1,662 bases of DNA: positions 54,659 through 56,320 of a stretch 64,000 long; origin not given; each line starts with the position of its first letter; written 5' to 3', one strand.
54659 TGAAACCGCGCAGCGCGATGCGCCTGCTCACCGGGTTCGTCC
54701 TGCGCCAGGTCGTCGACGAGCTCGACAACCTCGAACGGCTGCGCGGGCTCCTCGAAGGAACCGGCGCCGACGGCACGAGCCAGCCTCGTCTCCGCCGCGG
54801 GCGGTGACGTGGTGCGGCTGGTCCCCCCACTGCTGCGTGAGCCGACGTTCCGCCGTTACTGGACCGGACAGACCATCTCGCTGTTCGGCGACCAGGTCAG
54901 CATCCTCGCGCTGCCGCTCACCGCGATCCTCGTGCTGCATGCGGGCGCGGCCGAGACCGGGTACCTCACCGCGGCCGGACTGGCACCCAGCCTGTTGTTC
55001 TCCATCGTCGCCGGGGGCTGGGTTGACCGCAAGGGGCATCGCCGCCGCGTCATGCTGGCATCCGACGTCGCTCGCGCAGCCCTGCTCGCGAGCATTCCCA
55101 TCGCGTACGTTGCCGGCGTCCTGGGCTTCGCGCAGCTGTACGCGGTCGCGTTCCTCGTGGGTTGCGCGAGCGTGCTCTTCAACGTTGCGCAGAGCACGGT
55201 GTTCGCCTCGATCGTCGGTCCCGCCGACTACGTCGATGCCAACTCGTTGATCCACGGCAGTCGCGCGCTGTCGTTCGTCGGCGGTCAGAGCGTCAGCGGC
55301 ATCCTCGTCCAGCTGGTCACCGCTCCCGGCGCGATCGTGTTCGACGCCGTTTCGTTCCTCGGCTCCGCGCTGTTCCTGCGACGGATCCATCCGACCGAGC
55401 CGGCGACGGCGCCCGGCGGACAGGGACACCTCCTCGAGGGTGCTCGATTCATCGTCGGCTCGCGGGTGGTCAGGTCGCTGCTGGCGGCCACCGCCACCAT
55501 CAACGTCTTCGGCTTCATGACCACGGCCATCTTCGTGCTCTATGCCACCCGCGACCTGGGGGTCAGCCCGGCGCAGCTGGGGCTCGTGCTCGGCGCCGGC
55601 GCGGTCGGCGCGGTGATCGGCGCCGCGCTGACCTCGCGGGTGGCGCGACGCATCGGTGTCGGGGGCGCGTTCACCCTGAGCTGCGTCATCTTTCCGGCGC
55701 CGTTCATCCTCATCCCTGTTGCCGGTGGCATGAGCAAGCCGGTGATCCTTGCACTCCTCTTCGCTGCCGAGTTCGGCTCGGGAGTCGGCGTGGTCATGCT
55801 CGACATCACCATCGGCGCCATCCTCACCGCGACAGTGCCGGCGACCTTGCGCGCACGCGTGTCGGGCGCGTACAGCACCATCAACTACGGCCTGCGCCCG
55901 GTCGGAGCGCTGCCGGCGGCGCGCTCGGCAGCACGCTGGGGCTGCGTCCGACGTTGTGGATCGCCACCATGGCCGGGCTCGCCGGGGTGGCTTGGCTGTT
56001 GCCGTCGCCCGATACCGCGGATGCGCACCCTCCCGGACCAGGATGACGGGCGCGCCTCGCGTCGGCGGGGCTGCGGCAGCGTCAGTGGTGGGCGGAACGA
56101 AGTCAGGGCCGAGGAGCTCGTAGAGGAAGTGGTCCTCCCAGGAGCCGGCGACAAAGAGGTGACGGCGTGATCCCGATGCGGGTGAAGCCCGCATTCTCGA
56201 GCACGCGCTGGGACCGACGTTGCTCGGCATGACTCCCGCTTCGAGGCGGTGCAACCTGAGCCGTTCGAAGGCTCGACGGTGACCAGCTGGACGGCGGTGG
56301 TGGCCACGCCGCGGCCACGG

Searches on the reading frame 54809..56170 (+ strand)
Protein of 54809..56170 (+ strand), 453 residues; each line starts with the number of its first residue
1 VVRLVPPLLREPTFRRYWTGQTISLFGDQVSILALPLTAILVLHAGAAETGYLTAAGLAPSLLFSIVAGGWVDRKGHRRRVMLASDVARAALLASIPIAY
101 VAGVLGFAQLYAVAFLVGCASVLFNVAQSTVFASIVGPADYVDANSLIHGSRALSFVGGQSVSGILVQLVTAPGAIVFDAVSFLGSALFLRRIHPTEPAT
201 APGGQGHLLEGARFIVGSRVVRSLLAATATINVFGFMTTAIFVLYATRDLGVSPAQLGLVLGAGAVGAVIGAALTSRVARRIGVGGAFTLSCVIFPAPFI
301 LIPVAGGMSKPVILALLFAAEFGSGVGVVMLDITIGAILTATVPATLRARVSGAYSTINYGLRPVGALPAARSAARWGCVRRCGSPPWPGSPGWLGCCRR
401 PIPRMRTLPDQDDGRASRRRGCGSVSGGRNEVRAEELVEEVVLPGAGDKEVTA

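Call 19: search_protein_families(library=pfam, proteins=[window:54809-56170:+], max_evalue=0.001)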
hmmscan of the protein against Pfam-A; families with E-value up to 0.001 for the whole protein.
window:54809-56170:+ (453 aa): 3 families
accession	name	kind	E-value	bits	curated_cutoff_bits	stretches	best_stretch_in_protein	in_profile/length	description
PF07690.21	MFS_1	-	5.4e-25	88.5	33.4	1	18-364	2-344/347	Major Facilitator Superfamily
PF05977.19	MFS_3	-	8.3e-16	58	27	1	9-366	7-359/524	Transmembrane secretion effector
PF13347.12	MFS_2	-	5.2e-05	22.4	27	1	55-333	40-337/427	MFS/sugar transport protein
